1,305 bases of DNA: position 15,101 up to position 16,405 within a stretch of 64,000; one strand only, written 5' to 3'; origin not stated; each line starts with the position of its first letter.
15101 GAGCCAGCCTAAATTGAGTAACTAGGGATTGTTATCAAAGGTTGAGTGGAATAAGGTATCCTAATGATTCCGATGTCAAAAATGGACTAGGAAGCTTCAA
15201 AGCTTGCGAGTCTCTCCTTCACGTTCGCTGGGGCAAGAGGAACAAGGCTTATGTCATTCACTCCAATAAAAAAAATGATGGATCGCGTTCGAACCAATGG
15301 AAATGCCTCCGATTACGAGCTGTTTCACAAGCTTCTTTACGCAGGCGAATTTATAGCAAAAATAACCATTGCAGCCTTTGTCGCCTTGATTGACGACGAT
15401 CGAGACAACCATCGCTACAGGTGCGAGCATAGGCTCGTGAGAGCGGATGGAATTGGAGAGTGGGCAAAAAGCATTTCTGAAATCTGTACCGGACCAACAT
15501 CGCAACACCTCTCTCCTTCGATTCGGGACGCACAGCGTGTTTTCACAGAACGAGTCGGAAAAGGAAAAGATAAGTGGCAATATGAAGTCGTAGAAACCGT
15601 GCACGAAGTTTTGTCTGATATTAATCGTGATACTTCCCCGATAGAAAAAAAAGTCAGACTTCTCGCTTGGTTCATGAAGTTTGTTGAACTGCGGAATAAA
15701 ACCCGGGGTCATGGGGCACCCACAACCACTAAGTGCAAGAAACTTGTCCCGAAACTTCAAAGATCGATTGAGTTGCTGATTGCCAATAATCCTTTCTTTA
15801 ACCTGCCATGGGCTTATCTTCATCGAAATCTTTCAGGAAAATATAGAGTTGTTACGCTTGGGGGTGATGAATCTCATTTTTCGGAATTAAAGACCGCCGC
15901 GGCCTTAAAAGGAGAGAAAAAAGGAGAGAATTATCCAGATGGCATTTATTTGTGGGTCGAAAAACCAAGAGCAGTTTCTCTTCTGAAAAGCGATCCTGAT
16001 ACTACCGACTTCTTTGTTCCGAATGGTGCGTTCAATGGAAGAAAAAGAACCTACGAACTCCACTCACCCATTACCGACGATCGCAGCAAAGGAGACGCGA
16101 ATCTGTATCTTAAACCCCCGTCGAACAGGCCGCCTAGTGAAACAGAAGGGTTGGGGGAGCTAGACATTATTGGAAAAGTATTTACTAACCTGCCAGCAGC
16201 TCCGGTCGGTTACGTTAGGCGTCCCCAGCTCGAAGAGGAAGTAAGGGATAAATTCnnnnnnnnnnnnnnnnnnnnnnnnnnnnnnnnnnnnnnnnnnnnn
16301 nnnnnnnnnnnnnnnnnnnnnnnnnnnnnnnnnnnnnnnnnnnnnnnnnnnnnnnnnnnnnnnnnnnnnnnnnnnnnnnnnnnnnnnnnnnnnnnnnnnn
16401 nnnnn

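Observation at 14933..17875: AT-rich single-gene island encoding an 874-aa STAND/NB-ARC NTPase with a HEPN-like N-terminal domain (Avs-like antiviral candidate)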

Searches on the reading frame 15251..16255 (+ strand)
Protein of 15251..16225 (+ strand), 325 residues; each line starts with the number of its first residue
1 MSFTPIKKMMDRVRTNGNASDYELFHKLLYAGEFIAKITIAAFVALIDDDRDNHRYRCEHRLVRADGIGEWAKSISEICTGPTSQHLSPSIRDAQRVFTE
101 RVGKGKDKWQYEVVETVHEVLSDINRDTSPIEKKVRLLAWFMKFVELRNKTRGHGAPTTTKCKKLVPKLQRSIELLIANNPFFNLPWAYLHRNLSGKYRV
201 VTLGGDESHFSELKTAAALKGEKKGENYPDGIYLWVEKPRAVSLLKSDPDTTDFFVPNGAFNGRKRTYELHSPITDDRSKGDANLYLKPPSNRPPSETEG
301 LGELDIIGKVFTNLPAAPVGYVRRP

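Call 22: predict_structure(alignment_id=A1)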
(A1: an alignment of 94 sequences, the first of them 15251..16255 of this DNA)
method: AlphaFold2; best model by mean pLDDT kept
length: 335 residues; sequences in the alignment: 94
mean_pLDDT: 91.0   pTM: 0.85
mean pLDDT of the five models: 91.0, 90.8, 90.4, 89.7, 89.6
residues with pLDDT >= 90: 257; 70-90: 44; 50-70: 28; < 50: 6
segments of 3 or more residues with pLDDT < 50: 295-297, 299-301
pLDDT, mean of each block of 10 residues (from residue 1): 94 95 97 98 96 94 97 98 96 98 95 98 97 98 97 89 98 98 98 92 96 84 72 97 97 97 97 97 93 54 59 65 76 81
secondary structure, 60 per line:
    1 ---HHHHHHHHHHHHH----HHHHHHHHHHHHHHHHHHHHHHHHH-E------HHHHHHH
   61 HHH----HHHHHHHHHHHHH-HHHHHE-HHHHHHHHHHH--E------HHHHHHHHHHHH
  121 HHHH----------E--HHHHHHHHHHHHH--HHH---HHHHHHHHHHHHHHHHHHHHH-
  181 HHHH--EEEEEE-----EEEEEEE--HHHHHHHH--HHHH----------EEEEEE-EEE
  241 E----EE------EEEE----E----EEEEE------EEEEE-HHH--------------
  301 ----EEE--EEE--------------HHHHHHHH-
elements in order: H4-16 H21-45 H54-63 H68-80 H82-86 H89-99 H109-124 H138-150 H159-179 H181-184 E187-192 E198-204 H207-214 H217-220 E231-236 E238-241 E254-257 E267-271 E278-282 E305-307 E310-312 H327-334

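Call 24: search_protein_representatives(protein=window:15251-16225:+)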
Query: 325 residues. Proteins with E-value up to 0.001 (for the whole library): 611; up to 1e-10: 461; up to 1e-30: 233. The best 150 are listed.
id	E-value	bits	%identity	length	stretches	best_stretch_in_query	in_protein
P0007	4.9e-140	482.4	68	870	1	1-325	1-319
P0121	1.2e-116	405.6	61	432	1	2-325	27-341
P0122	1.6e-109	382.1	59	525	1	1-324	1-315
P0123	4.7e-92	324.8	54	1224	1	4-325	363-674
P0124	5.4e-90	318.0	52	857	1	9-325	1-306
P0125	3.6e-86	305.4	48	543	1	3-325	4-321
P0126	1.4e-81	290.4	46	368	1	3-324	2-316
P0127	5.4e-77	275.3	54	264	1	1-268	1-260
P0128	5.9e-75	268.6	45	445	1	4-325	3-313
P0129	4.5e-74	265.7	46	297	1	1-305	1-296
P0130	3.2e-72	259.6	45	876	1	3-325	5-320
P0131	2.4e-71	256.7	43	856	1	10-325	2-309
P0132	2.5e-71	256.6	44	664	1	10-325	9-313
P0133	4.3e-71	255.9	44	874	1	1-324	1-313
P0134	6.4e-71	255.3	44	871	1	1-324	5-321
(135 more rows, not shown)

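Call 36: search_protein_families(library=pfam, alignment_id=A2, max_evalue=10)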
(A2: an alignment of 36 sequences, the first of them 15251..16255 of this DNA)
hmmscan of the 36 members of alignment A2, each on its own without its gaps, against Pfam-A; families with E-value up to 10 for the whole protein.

A. member 1, window:15251-16255:+ (335 aa): 0 families

B. families by the number of members that match (of 36 scanned): 10 families
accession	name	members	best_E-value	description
PF20217.3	DUF6577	1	0.018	Family of unknown function (DUF6577)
PF11630.13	Anti-LPS-SCYG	1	0.03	Anti-lipopolysaccharide factor/Scygonadin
PF09222.16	Fim-adh_lectin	1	0.039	Fimbrial adhesin F17-AG, lectin domain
PF23486.1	Ig_TMEM132_5th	1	0.086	TMEM132 fifth domain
PF00679.30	EFG_C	1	0.096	Elongation factor G C-terminus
PF09916.15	DUF2145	1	0.1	Uncharacterized protein conserved in bacteria (DUF2145)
PF21384.2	Cas3_I-F_Cas2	1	0.12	CRISPR-associated nuclease/helicase Cas3, I-F/YPEST, Cas2 domain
PF08447.18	PAS_3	1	0.15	PAS fold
PF10017.15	Methyltransf_33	1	0.18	Histidine-specific methyltransferase, SAM-dependent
PF14156.11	AbbA_antirepres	1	0.21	Antirepressor AbbA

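Call 37: search_solved_structures(query=A2, max_evalue=10, show_alignments=2)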
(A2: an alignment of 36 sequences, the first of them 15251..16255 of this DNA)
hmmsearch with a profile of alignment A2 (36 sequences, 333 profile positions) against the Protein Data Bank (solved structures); distinct sequences matched with E-value up to 10: 4.
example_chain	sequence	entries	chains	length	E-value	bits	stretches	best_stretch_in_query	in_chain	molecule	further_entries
4k8f_A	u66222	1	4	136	0.24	13.5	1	220-266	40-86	Transcriptional regulator, Crp/Fnr family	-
1ft9_A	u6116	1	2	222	0.57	12.3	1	220-264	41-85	CARBON MONOXIDE OXIDATION SYSTEM TRANSCRIPTION REGULATOR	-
1pjz_A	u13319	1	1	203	1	11.4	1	179-225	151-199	Thiopurine S-methyltransferase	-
7ogp_C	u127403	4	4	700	1.4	11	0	42-93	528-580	DNA-directed RNA polymerase | PHIKZ071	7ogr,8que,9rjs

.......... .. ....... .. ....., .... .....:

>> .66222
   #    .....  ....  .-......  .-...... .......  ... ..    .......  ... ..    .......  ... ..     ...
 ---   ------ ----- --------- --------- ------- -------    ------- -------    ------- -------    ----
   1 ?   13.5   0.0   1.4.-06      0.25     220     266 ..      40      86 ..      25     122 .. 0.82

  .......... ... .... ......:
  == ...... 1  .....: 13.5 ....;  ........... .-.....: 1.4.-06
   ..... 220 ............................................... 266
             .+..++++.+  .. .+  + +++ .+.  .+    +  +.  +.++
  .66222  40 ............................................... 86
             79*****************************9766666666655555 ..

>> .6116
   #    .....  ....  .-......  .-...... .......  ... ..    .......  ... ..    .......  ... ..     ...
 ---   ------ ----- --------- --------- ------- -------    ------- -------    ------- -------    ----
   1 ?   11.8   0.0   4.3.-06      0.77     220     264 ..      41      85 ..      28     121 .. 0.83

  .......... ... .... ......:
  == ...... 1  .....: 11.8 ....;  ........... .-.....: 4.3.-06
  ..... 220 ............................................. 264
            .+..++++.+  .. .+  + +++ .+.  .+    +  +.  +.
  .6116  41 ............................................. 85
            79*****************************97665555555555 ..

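Call 41: fold_search(model_id=the predicted structure, library=pdb)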
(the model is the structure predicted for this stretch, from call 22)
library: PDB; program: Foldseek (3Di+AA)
matches with E <= 10: 269; with E <= 0.001: 0
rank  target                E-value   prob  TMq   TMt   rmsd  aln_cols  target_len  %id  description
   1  6qd6_A                1.1e-01  0.12  0.15  0.12  26.6       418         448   10  Molecular scaffolds expand the nanobody toolkit for cryo-EM applications: crystal structure of Mb-cHopQ-Nb207 (released 2019-12-18)
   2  8glv_GK               2.0e-01  0.07  0.10  0.11  20.9       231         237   11  96-nm repeat unit of doublet microtubules from Chlamydomonas reinhardtii flagella (released 2023-05-31)
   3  6qd6_F                3.2e-01  0.08  0.14  0.11  28.8       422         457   10  Molecular scaffolds expand the nanobody toolkit for cryo-EM applications: crystal structure of Mb-cHopQ-Nb207 (released 2019-12-18)
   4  6xv8_D                5.3e-01  0.04  0.13  0.11  25.2       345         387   12  Crystal structure of Megabody Mb-Nb207-c7HopQ_G10 (released 2021-01-13)
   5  6hrr_A                5.6e-01  0.06  0.08  0.14  18.8       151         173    9  Structure of the TRPML2 ELD at pH 6.5 (released 2019-06-19)
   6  9rmu_D                5.8e-01  0.05  0.10  0.12  17.3       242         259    9  SIVtal integrase in complex with RNA stem-loop (focused refinement of the filament repeat unit) (released 2025-12-10)
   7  6w2r_C                7.8e-01  0.09  0.13  0.18  17.6       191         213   14  Junction 19, DHR54-DHR79 (released 2020-04-15)
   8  6xv8_A                8.2e-01  0.06  0.16  0.14  27.6       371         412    9  Crystal structure of Megabody Mb-Nb207-c7HopQ_G10 (released 2021-01-13)
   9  2e02                  1.1e+00  0.04  0.13  0.11  15.3       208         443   10  Crystal structure of H369L mutant of yeast bleomycin hydrolase (released 2007-08-14)
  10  9bkk_R                1.2e+00  0.06  0.13  0.14  16.2       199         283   12  Cholecystokinin 1 receptor (CCK1R) sterol 7M mutant, Gq chimera (mGsqi) complex (released 2024-05-22)
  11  7zpp_N                1.2e+00  0.05  0.11  0.13  18.9       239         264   10  Cryo-EM structure of the MVV CSC intasome at 4.5A resolution (released 2022-05-11)
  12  3gd8                  1.3e+00  0.06  0.11  0.15  18.1       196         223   10  Crystal Structure of Human Aquaporin 4 at 1.8 and its Mechanism of Conductance (released 2009-03-31)
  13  7q5z                  1.4e+00  0.04  0.11  0.04  20.0       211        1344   10  Cryo-EM structure of native human A2ML1 (released 2022-04-20)
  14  2wlm_B                1.4e+00  0.03  0.12  0.13  21.0       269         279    8  POTASSIUM CHANNEL FROM MAGNETOSPIRILLUM MAGNETOTACTICUM (released 2010-06-09)
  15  9lni                  1.5e+00  0.09  0.14  0.21  16.4       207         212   11  Crystal structure of the de novo designed protein ZZ1 (released 2025-06-04)
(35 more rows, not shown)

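Call 45: find_related_loci(query=A1, collection=genome_contigs, flank=10000)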
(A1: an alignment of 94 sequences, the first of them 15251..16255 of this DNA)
Query A1 (335 aa) in genome_contigs; peptide patterns used: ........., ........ (x = any residue, [..] = any of these).
246 stretches matched a pattern; 217 encode a relative of the query (tblastn E <= 1e-3); the best 80 are kept; 80 distinct loci.
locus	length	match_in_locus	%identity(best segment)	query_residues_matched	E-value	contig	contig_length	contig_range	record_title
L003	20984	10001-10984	69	1-335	4e-152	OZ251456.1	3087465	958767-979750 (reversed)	MAG: bacterium isolate 40c3c2bc-7189-494c-ad94-02bb7458a69d genome assembly, chromosome: 1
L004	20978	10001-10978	64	1-335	8e-140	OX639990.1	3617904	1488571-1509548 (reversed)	MAG: uncultured Candidatus Entotheonella sp. isolate 26b0520c-cf9d-432e-a440-87a3e388b1d5 genome assembly, chromosome: 1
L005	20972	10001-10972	59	1-332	1e-127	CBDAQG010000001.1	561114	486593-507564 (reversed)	MAG: Acetobacteraceae bacterium isolate 28ea58bf-4559-4748-9131-40aa31441f6f genome assembly, contig: contig_1, whole ge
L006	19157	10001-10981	56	1-335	3e-123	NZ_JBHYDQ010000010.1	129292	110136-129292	MAG: Sandarakinorhabdus sp. isolate CCAP1437_1_bin-004 CCAP1437_1_bin-004_c10, whole genome shotgun sequence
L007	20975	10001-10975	56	1-335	3e-122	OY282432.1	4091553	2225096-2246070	MAG: uncultured Candidatus Binatia bacterium isolate 81991fb1-66cf-4eb3-b653-309a223604dd genome assembly, chromosome: 1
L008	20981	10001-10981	56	3-335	1e-121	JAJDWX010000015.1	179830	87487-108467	MAG: Rhodothermales bacterium isolate jk18x25bins.61 k141_294700, whole genome shotgun sequence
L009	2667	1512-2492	56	1-335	2e-123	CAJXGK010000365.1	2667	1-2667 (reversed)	MAG TPA_asm: uncultured Rhodanobacteraceae bacterium isolate SRR4028170_bin.32_MetaBAT_v2.12.1_MAG genome assembly, cont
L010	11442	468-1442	54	1-331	2e-116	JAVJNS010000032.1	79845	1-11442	MAG: Kiloniellaceae bacterium isolate A1-SPW-04 k141_38389, whole genome shotgun sequence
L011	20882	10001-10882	60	31-332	6e-115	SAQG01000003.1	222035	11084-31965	MAG: Mesorhizobium sp. isolate N.Ca.IN.012.02.1 NODE_3_length_222035_cov_14.605361, whole genome shotgun sequence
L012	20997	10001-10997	61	1-335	3e-114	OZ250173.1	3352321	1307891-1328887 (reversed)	MAG: Candidatus Entotheonellaceae bacterium isolate 9d1d725d-eef8-4373-9b5a-f8a255acfc24 genome assembly, chromosome: 1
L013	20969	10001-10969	54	1-331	8e-111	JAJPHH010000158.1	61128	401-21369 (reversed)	MAG: Alphaproteobacteria bacterium isolate Centralia_MAG_152 k107_13291242, whole genome shotgun sequence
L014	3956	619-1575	51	6-332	4e-106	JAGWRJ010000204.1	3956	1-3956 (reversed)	MAG: Alphaproteobacteria bacterium isolate REEB323 k141_940088, whole genome shotgun sequence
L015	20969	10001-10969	53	1-331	6e-103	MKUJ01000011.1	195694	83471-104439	MAG: Afipia sp. 64-13 SCNpilot_expt_1000_bf_scaffold_416, whole genome shotgun sequence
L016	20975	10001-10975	47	1-331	1e-101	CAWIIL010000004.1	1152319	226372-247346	MAG: uncultured Alphaproteobacteria bacterium isolate MFD03804.bin.1.74 genome assembly, contig: contig_775, whole genom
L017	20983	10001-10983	65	1-335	5e-114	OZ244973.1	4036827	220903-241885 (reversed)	MAG: Terriglobia bacterium isolate 2202a82c-0bb4-4252-a2d5-8bb3d6ea53e1 genome assembly, chromosome: 1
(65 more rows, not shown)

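Call 50: search_protein_families(library=pfam, alignment_id=A3, max_evalue=0.00001)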
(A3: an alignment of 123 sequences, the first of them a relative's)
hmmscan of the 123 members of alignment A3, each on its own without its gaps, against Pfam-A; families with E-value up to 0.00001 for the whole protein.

A. member 1, L003:6525-8174:+ (550 aa): 0 families

B. families by the number of members that match (of 123 scanned): 99 families (the first 25 are shown)
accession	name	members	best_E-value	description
PF00589.27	Phage_integrase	3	6.9e-24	Phage integrase family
PF02518.31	HATPase_c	3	1.4e-17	Histidine kinase-, DNA gyrase B-, and HSP90-like ATPase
PF02384.22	N6_Mtase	2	2.9e-57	N-6 DNA Methylase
PF01019.26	G_glu_transpept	1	3.1e-107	Gamma-glutamyltranspeptidase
PF00155.27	Aminotran_1_2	1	1e-80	Aminotransferase class I and II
PF00676.26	E1_dh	1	4.8e-70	Dehydrogenase E1 component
PF00158.32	Sigma54_activat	1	4.3e-68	Sigma-54 interaction domain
PF01081.25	Aldolase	1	7.8e-65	KDPG and KHG aldolase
PF06250.17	YhcG_C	1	1.8e-59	YhcG PDDEXK nuclease domain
PF00204.31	DNA_gyraseB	1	6.7e-56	DNA gyrase B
PF17761.7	DUF1016_N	1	1.4e-48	DUF1016 N-terminal domain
PF13458.12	Peripla_BP_6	1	2e-45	Periplasmic binding protein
PF02780.25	Transketolase_C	1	3.3e-43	Transketolase, C-terminal domain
PF02779.29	Transket_pyr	1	3e-42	Transketolase, pyrimidine binding domain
PF02515.22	CoA_transf_3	1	1.2e-41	CoA-transferase family III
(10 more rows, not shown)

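Call 51: search_protein_families(library=padloc, alignment_id=A3, max_evalue=0.00001)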
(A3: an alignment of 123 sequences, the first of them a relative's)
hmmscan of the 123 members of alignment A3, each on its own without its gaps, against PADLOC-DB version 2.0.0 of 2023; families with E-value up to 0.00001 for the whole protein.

A. member 1, L003:6525-8174:+ (550 aa): 0 families

B. families by the number of members that match (of 123 scanned): 174 families (the first 25 are shown)
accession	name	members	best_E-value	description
PDLC03029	MTase_I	2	7.8e-175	Type I methyltransferase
PDLC03021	MTase_I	2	2.5e-90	Type I methyltransferase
PDLC03026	MTase_I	2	3.3e-58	Type I methyltransferase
PDLC03031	MTase_I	2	3.9e-47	Type I methyltransferase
PDLC03025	MTase_I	2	1.4e-46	Type I methyltransferase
PDLC03022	MTase_I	2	3.5e-46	Type I methyltransferase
PDLC03019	MTase_I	2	4.1e-37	Type I methyltransferase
PDLC03028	MTase_I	2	5.3e-37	Type I methyltransferase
PDLC03035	MTase_I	2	3.7e-36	Type I methyltransferase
PDLC04134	mad2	2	9.4e-35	mads_2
PDLC03036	MTase_I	2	5.1e-33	Type I methyltransferase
PDLC03038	MTase_I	2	6e-30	Type I methyltransferase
PDLC03039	MTase_I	2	7.5e-27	Type I methyltransferase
PDLC03032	MTase_I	2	4e-25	Type I methyltransferase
PDLC03018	MTase_I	2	7.3e-25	Type I methyltransferase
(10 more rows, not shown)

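Call 87: find_related_loci(query=A1, collection=viral_contigs, flank=8000)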
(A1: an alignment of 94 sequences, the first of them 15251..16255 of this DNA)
Query A1 (335 aa) in viral_contigs; peptide patterns used: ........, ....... (x = any residue, [..] = any of these).
34 stretches matched a pattern; 9 encode a relative of the query (tblastn E <= 1e-3); 9 distinct loci.
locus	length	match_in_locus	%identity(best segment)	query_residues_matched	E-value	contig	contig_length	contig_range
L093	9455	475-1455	52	1-335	1e-109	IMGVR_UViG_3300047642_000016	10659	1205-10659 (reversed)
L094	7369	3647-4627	52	1-335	1e-109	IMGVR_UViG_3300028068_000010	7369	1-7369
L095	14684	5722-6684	39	1-332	7e-75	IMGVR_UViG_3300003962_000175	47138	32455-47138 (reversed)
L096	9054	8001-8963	38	1-332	2e-73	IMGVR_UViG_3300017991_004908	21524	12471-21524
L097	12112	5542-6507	35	2-334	1e-68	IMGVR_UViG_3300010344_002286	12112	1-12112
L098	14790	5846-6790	37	6-331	6e-68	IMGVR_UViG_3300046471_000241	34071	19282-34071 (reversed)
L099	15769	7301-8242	39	1-325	1e-64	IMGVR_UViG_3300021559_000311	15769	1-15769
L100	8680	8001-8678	37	3-237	4e-48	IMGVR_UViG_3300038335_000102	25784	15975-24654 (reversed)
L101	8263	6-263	33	247-334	2e-12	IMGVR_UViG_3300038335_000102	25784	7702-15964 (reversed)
